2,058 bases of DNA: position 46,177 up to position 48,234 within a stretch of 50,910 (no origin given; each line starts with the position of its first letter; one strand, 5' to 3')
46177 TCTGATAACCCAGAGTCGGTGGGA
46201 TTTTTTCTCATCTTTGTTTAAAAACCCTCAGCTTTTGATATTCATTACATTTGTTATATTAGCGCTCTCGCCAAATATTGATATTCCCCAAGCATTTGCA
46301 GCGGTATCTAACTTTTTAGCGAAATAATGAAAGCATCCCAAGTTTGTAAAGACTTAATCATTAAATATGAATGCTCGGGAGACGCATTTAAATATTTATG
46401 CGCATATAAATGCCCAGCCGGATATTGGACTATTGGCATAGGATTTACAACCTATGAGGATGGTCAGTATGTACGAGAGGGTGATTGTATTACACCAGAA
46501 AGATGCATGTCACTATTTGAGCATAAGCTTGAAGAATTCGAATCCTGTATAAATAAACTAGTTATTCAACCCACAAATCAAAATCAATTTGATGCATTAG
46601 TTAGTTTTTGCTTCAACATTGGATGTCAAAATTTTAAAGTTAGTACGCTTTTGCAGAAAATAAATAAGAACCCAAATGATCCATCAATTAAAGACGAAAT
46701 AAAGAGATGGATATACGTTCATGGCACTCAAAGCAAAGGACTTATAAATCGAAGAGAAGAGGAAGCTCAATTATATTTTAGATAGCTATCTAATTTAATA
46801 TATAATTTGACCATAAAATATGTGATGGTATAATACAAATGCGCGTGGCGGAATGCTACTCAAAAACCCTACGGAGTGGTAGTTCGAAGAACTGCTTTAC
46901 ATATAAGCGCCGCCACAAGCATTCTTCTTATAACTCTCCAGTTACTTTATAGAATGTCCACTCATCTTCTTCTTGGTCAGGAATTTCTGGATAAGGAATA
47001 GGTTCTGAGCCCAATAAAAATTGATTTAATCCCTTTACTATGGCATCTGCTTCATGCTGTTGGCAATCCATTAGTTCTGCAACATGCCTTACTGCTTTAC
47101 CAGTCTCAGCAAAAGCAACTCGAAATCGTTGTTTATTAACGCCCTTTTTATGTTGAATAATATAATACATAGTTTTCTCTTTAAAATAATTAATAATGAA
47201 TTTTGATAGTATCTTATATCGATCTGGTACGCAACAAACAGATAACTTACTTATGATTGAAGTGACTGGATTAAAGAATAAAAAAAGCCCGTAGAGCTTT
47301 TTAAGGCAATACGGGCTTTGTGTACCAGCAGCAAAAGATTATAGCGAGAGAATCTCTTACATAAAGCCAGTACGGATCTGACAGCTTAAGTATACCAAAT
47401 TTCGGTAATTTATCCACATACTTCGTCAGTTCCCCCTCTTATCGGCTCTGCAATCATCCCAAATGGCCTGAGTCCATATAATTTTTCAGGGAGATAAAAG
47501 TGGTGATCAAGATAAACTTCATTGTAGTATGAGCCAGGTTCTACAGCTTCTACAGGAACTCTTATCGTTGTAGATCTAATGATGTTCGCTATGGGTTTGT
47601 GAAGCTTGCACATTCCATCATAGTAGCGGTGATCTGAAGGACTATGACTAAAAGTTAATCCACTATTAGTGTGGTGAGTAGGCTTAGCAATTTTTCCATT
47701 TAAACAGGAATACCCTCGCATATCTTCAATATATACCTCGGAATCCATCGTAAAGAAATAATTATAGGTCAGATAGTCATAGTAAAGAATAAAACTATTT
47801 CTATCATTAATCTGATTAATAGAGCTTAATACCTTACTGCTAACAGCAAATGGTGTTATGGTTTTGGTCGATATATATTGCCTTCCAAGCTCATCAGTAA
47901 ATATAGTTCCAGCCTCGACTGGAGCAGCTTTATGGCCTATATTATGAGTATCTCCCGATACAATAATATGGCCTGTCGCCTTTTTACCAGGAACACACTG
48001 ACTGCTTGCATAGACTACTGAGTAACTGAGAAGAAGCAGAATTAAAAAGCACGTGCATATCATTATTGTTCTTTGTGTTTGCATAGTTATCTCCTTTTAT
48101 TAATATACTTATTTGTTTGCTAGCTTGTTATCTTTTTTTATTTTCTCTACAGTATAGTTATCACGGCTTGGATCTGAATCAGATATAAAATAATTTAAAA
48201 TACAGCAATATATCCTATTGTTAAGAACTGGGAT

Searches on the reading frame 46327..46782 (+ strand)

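Call 46: search_protein_families(library=phrogs, proteins=[window:46327-46782:+], max_evalue=0.001)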
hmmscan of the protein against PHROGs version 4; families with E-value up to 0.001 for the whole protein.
window:46327-46782:+ (152 aa): 7 families
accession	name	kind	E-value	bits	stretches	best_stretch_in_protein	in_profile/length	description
phrog_7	-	lysis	1.7e-48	166.4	1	9-151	560-696/873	endolysin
phrog_7910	-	lysis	9.9e-20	71.9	1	67-148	9-89/96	endolysin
phrog_33083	-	lysis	2.3e-18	67.1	1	1-150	1-140/456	endolysin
phrog_10457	-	lysis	4.2e-17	63.1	1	65-151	9-94/95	endolysin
phrog_28234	-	lysis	8.5e-12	45.8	1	29-150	94-219/372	endolysin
phrog_3617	-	unknown function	3.4e-06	27.5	1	33-115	281-365/405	-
phrog_16615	-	other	0.00019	21.3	1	83-150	283-348/529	peptidase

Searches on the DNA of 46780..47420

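Call 92: search_rna_families(source=window, start=46780, end=47420, threshold=evalue, max_evalue=10)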
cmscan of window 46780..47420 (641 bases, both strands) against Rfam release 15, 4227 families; matches with E-value up to 10: 9.
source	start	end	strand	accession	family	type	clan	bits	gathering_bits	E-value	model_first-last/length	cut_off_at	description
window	47285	47383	+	RF01089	PK-repBA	Cis-reg;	-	24.3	45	0.0042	1-124/124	no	Pseudoknot of the regulatory region of the repBA gene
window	47192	47309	+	RF02084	STnc130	Gene; sRNA;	-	20.4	55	1.7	1-135/135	no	Enterobacteria sRNA STnc130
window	46903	47010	-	RF02302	TtnuCD26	Gene; snRNA; snoRNA; CD-box;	-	18.4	90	5.2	1-108/108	no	Tetrahymena snoRNA TtnuCD26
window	47275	47360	-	RF04312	trpB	Cis-reg;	-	17.8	59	9.3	1-107/107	no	trpB ncRNA motif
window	47282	47326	-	RF02438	SpF51_sRNA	Gene; sRNA;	-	17.5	50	1.9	1-45/45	no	Streptococcus sRNA SpF51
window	47279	47324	-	RF00818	mir-318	Gene; miRNA;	CL00084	16.6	70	3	10-60/69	no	mir-318 microRNA precursor family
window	47280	47330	-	RF02399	NsiR1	Gene; sRNA;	-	15.5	39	2.5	1-60/60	no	Nitrogen stress-induced RNA 1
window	47245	47325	+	RF00506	Thr_leader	Cis-reg; leader;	-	14.1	55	7.7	1-118/118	no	Threonine operon leader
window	47198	47354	+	RF04223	MIR2619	Gene; miRNA;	-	12.9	113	2.7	1-202/202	no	MIR2619 microRNA precursor family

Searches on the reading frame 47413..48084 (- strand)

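Call 24: search_protein_families(library=phrogs, proteins=[window:47413-48084:-], max_evalue=0.001)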
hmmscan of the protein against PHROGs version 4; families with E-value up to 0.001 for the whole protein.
window:47413-48084:- (224 aa): 1 family
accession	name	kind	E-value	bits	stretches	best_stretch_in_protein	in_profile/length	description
phrog_6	-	tail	1.8e-06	27.9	1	32-188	147-206/548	baseplate wedge subunit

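Call 47: search_protein_families(library=padloc, proteins=[window:47413-48084:-], max_evalue=0.01)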
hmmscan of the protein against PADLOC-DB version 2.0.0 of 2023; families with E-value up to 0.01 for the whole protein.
window:47413-48084:- (224 aa): 0 families
